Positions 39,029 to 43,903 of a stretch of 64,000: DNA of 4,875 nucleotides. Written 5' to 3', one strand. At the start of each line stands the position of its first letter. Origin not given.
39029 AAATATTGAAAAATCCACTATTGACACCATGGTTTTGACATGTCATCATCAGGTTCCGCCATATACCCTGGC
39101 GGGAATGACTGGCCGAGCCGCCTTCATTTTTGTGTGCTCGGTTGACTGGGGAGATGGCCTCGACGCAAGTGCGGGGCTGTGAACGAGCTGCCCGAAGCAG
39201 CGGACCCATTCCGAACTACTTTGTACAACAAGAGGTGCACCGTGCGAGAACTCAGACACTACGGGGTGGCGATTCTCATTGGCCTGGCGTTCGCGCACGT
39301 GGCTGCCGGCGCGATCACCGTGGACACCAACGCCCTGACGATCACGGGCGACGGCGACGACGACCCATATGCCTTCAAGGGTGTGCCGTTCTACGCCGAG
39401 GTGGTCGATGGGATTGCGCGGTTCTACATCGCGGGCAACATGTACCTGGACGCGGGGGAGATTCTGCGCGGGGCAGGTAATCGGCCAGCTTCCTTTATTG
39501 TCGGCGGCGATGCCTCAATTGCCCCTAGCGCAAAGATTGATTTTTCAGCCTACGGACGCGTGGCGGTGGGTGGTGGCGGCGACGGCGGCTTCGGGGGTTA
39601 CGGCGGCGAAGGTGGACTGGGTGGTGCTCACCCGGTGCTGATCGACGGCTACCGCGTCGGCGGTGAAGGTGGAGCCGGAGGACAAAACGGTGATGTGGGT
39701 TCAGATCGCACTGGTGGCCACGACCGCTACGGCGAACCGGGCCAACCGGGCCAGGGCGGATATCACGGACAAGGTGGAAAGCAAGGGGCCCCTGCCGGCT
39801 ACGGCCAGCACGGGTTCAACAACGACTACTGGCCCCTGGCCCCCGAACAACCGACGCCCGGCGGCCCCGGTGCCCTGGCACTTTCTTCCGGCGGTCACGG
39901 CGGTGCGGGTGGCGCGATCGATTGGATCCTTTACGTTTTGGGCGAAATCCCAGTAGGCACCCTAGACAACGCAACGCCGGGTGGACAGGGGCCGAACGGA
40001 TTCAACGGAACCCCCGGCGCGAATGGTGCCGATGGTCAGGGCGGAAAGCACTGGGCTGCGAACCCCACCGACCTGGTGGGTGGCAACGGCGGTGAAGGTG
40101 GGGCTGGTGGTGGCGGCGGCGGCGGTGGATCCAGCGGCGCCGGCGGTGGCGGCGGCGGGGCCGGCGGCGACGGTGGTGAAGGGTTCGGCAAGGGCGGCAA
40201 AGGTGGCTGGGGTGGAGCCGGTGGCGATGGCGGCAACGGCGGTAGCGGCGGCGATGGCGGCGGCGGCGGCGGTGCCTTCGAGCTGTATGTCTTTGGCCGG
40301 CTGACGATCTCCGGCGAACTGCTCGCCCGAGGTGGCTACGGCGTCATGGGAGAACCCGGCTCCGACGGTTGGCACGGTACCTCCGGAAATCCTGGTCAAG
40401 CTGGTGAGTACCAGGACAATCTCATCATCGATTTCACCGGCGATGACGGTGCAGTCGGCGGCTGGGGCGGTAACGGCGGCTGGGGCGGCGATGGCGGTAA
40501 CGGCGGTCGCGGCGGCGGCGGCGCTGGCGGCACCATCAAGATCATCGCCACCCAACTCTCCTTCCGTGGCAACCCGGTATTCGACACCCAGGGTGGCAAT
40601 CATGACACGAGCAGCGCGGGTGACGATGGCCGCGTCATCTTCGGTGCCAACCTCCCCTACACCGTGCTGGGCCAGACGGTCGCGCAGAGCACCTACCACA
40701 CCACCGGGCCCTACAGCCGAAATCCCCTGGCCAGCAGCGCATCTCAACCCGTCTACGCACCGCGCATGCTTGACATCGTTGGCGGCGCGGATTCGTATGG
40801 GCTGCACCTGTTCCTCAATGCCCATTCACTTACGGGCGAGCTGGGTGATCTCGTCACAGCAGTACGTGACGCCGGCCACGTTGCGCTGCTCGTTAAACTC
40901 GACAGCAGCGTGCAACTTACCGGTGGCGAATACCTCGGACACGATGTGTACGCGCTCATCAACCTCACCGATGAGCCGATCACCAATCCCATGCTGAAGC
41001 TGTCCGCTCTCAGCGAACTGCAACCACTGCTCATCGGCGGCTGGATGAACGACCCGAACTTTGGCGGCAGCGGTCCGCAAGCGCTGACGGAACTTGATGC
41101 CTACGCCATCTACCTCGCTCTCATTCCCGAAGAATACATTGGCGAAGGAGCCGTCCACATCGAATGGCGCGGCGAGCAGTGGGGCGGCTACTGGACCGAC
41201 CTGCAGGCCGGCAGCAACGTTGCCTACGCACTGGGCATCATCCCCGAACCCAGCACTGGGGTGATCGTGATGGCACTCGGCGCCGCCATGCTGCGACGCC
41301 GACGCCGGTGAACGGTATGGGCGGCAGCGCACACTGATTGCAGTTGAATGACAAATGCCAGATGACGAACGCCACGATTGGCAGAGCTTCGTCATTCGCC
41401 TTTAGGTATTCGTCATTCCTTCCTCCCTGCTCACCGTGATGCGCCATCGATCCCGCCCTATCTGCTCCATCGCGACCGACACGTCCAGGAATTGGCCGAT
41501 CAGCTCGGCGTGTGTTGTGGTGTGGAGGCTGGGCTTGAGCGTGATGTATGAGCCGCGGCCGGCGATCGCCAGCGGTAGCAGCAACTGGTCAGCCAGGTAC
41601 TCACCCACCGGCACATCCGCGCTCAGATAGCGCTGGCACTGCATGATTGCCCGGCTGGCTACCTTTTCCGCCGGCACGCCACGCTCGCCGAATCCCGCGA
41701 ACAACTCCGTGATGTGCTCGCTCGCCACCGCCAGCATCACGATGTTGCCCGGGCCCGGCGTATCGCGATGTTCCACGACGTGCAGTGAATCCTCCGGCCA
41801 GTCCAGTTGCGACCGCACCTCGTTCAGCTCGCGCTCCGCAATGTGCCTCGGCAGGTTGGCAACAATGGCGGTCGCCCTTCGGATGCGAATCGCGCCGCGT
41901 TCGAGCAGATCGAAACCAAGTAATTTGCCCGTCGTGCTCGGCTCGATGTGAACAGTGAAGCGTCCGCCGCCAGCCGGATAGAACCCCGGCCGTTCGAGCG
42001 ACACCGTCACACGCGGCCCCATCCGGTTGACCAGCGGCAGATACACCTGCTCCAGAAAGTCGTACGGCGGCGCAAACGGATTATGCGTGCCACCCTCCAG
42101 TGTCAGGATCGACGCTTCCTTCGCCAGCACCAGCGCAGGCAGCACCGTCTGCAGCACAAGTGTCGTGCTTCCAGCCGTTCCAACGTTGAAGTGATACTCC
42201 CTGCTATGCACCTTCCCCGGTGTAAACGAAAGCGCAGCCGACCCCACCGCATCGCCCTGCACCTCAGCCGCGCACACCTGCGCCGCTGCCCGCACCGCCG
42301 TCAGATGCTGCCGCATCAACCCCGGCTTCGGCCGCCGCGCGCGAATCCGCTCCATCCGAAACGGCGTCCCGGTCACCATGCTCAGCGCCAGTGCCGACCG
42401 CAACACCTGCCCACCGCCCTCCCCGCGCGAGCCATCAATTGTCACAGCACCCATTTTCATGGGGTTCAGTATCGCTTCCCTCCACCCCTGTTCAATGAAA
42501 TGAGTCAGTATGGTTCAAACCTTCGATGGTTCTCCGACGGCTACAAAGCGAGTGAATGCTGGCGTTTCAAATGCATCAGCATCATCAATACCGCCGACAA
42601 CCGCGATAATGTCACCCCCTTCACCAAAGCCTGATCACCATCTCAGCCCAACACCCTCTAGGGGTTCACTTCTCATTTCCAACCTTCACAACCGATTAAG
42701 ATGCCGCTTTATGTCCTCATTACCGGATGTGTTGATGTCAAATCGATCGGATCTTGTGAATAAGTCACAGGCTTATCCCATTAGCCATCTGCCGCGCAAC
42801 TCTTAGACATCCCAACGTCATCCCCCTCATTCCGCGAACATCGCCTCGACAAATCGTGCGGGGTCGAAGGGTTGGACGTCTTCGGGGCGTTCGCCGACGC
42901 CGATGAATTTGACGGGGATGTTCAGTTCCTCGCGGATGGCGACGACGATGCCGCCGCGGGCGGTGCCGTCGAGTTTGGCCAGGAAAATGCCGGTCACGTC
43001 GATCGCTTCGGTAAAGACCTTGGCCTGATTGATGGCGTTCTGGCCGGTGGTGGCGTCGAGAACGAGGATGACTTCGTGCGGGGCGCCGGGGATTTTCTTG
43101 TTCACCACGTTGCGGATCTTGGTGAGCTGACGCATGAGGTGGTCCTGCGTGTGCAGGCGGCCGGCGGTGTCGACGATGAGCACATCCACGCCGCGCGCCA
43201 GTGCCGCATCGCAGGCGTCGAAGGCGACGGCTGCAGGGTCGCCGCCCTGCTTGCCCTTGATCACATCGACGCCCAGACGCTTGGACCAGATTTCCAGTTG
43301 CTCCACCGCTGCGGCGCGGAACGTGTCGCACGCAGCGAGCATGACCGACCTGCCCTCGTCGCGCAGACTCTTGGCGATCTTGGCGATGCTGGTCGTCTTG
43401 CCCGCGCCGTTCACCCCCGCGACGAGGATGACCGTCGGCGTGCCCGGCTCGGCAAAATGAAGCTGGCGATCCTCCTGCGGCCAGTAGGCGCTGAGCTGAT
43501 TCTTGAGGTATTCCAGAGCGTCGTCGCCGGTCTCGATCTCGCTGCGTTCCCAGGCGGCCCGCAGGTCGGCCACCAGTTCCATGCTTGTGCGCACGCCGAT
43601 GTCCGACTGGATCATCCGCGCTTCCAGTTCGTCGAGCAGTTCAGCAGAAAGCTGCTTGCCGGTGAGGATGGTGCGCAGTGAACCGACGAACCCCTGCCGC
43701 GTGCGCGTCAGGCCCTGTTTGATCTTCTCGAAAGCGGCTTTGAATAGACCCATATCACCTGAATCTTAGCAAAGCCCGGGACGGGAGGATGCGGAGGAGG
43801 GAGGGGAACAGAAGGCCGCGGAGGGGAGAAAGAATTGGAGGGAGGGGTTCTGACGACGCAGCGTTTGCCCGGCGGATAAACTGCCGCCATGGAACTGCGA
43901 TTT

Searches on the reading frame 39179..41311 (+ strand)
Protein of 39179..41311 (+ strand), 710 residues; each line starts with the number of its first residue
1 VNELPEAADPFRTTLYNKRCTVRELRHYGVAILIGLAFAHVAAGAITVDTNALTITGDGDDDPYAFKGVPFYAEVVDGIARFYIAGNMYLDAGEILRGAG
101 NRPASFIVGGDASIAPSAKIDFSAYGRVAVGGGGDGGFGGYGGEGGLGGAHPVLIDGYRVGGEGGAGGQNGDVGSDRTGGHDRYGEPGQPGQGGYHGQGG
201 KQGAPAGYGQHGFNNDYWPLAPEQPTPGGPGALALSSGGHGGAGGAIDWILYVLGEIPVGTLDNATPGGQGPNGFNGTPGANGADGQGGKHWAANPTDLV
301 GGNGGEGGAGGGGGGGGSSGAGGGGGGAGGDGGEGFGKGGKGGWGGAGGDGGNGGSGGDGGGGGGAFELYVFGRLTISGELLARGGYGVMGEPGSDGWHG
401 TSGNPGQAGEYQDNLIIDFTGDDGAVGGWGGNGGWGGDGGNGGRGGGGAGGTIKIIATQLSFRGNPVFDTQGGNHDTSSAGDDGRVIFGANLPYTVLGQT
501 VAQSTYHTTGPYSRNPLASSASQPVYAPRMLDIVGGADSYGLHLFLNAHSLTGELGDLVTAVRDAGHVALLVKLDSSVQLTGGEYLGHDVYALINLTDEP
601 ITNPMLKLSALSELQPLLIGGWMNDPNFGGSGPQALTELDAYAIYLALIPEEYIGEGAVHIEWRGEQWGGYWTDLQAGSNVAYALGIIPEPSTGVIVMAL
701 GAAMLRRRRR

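Call 8: search_protein_families(library=pfam, proteins=[window:39179-41311:+], max_evalue=0.01)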
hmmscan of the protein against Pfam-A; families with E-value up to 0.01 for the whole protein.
window:39179-41311:+ (710 aa): 0 families

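Call 9: search_protein_families(library=ncbifam, proteins=[window:39179-41311:+], max_evalue=1)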
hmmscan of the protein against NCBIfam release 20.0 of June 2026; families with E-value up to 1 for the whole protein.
window:39179-41311:+ (710 aa): 3 families
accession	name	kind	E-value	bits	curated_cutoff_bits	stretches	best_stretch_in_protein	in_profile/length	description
TIGR02595.1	PEP_CTERM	domain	0.00058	20.5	16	1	688-710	1-23/24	PEP-CTERM sorting domain-containing protein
NF041371.1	Diadnylcyc_Halo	equivalog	0.013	14.8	430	1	28-68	217-258/270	diadenylate cyclase DacZ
NF038129.1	PEP_NF038129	equivalog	0.023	14.6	65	1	654-709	134-193/194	NF038129 family PEP-CTERM protein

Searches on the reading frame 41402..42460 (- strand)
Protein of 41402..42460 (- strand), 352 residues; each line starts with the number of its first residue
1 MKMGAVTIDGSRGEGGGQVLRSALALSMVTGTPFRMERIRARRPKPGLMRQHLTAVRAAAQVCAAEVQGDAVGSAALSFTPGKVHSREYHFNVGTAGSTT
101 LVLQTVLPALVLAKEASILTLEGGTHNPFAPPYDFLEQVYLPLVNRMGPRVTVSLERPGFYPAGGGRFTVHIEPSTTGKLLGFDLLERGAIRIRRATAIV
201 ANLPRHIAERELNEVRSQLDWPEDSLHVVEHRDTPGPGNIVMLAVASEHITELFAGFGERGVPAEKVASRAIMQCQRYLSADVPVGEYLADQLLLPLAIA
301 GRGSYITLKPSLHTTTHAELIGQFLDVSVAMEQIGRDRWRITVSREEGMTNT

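Call 8: search_protein_families(library=pfam, proteins=[window:41402-42460:-], max_evalue=0.01)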
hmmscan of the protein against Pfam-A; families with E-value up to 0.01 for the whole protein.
window:41402-42460:- (352 aa): 2 families
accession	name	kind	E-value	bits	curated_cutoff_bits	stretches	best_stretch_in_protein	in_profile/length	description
PF01137.26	RTC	-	2e-76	256.5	27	1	13-330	2-220/221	RNA 3'-terminal phosphate cyclase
PF05189.18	RTC_insert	-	2.6e-17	63.5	23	1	186-279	1-101/102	RNA 3'-terminal phosphate cyclase (RTC), insert domain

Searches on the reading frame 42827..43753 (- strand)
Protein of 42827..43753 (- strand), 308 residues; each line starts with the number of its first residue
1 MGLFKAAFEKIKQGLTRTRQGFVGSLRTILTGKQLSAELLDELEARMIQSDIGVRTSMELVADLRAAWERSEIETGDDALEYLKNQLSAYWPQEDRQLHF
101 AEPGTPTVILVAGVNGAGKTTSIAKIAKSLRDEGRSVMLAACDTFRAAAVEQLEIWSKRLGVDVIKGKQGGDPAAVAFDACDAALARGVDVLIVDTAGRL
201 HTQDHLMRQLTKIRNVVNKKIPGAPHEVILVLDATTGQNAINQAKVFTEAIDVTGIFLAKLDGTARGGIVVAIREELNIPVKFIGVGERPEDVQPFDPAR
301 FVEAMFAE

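Call 74: search_protein_families(library=ncbifam, proteins=[window:42827-43753:-], max_evalue=0.00001)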
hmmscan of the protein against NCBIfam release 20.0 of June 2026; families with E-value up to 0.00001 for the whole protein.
window:42827-43753:- (308 aa): 11 families
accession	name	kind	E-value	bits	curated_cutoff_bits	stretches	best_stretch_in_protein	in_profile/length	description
TIGR00064.1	ftsY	equivalog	6.9e-102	340.4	260.7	1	37-306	4-279/279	signal recognition particle-docking protein FtsY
TIGR00959.1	ffh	equivalog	2.7e-67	227.5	473.2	1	28-303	19-291/428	signal recognition particle protein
TIGR01425.1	SRP54_euk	equivalog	8.2e-42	143.5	576.25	1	30-305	22-293/428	signal recognition particle protein SRP54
TIGR03499.1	FlhF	equivalog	7.3e-19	68.8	174.15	1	24-198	133-286/286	flagellar biosynthesis GTPase FlhF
NF009367.0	PRK12724.1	equivalog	1.1e-16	60.7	718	1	105-291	222-400/433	flagellar biosynthesis regulator FlhF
NF009368.0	PRK12726.1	equivalog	8.3e-14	51.5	832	1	106-288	206-379/407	flagellar biosynthesis regulator FlhF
NF011312.0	PRK14723.1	equivalog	1.7e-12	46.7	951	1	77-307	158-380/768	flagellar biosynthesis regulator FlhF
NF005230.0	PRK06731.1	equivalog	2.4e-11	43.4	553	1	64-281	50-252/281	flagellar biosynthesis regulator FlhF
NF011311.0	PRK14722.1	equivalog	5.5e-11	42.1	777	1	72-289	105-319/374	flagellar biosynthesis regulator FlhF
NF011310.0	PRK14721.1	equivalog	3.3e-10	39.8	725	1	111-294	196-370/423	flagellar biosynthesis regulator FlhF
NF009366.0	PRK12723.1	equivalog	2.2e-09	36.9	585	1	106-302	174-364/388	flagellar biosynthesis regulator FlhF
